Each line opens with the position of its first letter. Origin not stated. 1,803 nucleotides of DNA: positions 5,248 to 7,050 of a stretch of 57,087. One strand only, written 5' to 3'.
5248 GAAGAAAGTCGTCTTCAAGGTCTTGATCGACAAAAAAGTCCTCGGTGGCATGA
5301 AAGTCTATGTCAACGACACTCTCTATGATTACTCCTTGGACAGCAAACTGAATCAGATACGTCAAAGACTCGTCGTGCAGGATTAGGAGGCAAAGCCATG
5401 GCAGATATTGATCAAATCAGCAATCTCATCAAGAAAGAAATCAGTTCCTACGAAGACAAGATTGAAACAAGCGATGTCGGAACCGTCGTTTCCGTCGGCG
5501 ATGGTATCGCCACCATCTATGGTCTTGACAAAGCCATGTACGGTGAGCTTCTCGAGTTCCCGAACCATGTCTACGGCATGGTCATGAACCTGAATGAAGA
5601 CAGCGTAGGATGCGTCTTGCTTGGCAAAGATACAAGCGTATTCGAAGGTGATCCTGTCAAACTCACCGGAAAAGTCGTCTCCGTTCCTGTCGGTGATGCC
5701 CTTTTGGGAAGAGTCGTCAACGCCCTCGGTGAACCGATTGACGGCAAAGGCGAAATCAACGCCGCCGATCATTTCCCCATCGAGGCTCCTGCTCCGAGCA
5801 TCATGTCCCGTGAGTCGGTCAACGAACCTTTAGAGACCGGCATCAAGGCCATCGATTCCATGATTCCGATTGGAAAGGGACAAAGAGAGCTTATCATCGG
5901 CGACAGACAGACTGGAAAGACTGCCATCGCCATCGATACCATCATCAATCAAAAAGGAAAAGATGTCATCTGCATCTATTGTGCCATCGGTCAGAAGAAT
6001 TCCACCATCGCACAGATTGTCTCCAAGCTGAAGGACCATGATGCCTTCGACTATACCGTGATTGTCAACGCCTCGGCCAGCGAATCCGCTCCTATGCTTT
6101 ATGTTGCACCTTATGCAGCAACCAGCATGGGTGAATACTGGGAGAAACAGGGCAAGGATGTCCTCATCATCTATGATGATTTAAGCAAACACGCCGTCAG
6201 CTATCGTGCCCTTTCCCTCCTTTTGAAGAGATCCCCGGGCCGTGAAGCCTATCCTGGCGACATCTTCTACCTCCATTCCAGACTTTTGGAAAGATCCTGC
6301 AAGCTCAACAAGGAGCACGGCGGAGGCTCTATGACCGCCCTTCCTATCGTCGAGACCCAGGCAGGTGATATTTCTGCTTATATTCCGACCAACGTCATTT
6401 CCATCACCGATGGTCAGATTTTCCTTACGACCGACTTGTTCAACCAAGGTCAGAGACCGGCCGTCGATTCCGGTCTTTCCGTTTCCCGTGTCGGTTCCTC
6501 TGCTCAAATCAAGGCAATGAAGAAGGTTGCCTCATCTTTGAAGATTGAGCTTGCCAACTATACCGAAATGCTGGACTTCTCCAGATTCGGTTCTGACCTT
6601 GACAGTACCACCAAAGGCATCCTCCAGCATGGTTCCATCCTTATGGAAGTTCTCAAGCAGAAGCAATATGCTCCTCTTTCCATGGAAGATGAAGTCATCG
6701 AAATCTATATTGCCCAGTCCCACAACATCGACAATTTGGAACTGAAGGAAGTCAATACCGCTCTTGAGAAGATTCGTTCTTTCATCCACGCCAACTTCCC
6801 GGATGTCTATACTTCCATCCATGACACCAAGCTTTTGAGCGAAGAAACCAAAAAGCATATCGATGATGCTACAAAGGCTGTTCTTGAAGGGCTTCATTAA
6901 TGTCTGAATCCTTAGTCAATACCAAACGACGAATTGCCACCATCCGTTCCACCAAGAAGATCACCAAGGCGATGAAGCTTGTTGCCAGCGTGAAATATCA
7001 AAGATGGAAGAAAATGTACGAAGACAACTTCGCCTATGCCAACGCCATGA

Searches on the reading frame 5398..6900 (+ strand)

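Call 87: search_protein_families(library=pfam, proteins=[window:5398-6900:+], max_evalue=0.00001)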
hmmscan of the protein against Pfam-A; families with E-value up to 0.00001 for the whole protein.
window:5398-6900:+ (500 aa): 3 families
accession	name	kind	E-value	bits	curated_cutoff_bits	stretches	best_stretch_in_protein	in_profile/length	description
PF00006.31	ATP-synt_ab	-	1.2e-80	270.6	29.5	1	148-363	1-213/213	ATP synthase alpha/beta family, nucleotide-binding domain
PF00306.32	ATP-synt_ab_C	-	9.1e-39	133.1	27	1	370-494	1-125/126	ATP synthase alpha/beta chain, C terminal domain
PF02874.29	ATP-synt_ab_N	-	3.1e-16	60.1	20.9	1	24-91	2-69/69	ATP synthase alpha/beta family, beta-barrel domain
